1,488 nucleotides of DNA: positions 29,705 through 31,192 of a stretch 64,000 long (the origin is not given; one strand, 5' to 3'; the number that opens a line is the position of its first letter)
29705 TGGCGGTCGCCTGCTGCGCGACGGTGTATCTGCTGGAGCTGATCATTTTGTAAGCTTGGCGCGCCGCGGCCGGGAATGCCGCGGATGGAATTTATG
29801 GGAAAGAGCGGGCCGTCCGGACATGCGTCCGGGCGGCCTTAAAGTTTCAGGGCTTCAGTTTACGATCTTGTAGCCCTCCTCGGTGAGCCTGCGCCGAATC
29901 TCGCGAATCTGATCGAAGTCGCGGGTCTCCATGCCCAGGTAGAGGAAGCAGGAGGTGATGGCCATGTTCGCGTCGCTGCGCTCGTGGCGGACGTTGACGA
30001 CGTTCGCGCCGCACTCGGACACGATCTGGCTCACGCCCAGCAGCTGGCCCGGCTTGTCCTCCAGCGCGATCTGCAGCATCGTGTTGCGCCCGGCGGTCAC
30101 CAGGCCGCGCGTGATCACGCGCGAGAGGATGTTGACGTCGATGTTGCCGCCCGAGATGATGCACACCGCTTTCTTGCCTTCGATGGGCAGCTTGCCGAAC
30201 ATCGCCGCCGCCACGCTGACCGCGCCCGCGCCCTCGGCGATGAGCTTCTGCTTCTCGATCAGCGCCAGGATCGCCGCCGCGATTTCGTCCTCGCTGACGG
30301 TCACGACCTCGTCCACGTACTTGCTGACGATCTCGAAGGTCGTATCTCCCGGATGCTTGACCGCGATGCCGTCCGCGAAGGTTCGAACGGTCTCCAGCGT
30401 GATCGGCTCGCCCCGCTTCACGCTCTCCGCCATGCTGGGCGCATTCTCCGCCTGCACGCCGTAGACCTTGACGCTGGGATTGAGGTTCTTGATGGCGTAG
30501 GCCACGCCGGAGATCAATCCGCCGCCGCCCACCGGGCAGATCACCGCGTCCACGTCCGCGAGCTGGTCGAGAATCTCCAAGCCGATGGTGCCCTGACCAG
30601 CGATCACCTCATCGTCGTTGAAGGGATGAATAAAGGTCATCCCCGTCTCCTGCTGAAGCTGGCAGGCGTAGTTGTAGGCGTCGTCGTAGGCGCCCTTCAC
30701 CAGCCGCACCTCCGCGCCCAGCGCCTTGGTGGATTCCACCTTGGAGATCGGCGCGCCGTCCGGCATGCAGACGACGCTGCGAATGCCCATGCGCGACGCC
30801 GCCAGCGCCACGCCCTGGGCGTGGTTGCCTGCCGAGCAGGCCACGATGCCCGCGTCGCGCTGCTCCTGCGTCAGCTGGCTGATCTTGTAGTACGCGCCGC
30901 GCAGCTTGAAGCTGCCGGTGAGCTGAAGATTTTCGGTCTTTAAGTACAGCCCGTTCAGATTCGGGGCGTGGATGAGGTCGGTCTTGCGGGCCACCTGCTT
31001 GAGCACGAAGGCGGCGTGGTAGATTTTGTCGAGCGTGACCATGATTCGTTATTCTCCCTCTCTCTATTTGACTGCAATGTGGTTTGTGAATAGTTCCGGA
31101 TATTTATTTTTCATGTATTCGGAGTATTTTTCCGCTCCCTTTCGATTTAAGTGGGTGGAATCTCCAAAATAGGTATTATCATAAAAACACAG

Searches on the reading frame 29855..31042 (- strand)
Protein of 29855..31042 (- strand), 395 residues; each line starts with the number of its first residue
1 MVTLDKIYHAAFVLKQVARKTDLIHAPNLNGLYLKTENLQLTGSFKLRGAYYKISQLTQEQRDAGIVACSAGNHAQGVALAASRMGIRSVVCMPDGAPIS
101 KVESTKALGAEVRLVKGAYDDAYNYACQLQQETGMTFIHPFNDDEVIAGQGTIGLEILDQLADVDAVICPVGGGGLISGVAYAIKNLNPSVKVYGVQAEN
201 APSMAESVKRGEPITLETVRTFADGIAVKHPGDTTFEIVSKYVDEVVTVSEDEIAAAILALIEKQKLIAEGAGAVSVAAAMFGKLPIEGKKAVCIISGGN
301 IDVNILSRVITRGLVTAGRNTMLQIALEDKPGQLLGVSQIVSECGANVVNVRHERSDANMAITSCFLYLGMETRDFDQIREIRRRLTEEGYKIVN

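Call 4: search_protein_families(library=pfam, proteins=[window:29855-31042:-])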
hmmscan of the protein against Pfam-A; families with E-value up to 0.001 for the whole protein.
window:29855-31042:- (395 aa): 3 families
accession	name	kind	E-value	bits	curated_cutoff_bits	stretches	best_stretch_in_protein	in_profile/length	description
PF00291.31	PALP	-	1.1e-89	301.1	35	1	16-298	3-295/295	Pyridoxal-phosphate dependent enzyme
PF13291.12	ACT_4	-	0.00035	21.6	27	0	321-386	7-69/80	ACT domain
PF01842.31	ACT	-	0.00048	20.3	27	0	321-386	1-64/66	ACT domain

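Call 5: search_protein_families(library=ncbifam, proteins=[window:29855-31042:-])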
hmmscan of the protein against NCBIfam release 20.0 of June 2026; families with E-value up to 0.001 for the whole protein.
window:29855-31042:- (395 aa): 44 families (the best 25 are shown)
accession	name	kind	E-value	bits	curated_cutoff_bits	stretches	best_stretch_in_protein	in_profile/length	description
TIGR01127.1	ilvA_1Cterm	equivalog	6.8e-146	486.1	378.75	1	32-393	17-378/380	threonine ammonia-lyase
NF005600.0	PRK07334.1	equivalog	1.4e-121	405.9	496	1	1-392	9-403/408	threonine ammonia-lyase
NF006389.0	PRK08638.1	equivalog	1.1e-112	376.2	453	1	2-312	9-326/333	bifunctional threonine ammonia-lyase/L-serine ammonia-lyase TdcB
NF006674.0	PRK09224.1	subfamily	2e-104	350.1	577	1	15-394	20-401/508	threonine ammonia-lyase IlvA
TIGR01124.1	ilvA_2Cterm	equivalog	2.6e-101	339.7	411.3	1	22-394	24-393/499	threonine ammonia-lyase, biosynthetic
NF006390.0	PRK08639.1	equivalog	8.7e-96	321.4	421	1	2-336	7-350/418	threonine ammonia-lyase IlvA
NF009130.0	PRK12483.1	subfamily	1.2e-95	321.1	801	1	15-394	32-414/521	threonine ammonia-lyase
TIGR02079.1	THD1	equivalog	3.2e-88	296.3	440.55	1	6-334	2-340/410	threonine ammonia-lyase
NF005680.0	PRK07476.1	equivalog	5.7e-88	295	413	1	2-312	5-322/326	hydroxyectoine utilization dehydratase EutB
NF005292.0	PRK06815.1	equivalog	9.7e-87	291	371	1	4-310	5-317/320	threonine/serine dehydratase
NF005454.0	PRK07048.1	equivalog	9.5e-83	278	452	1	2-310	7-320/324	threo-3-hydroxy-L-aspartate ammonia-lyase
TIGR02991.1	ectoine_eutB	equivalog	4.7e-80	268.9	413.35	1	2-311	1-316/317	hydroxyectoine utilization dehydratase EutB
NF006094.0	PRK08246.1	subfamily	1.7e-72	244.5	331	1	3-304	6-307/310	serine/threonine dehydratase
NF006455.0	PRK08813.1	equivalog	6.2e-70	236.3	489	1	13-311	32-320/374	threonine dehydratase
NF045641.2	BHydaspDhtseBhcB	equivalog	1.1e-67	228.3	550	1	30-306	35-310/312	beta-hydroxyaspartate dehydratase BhcB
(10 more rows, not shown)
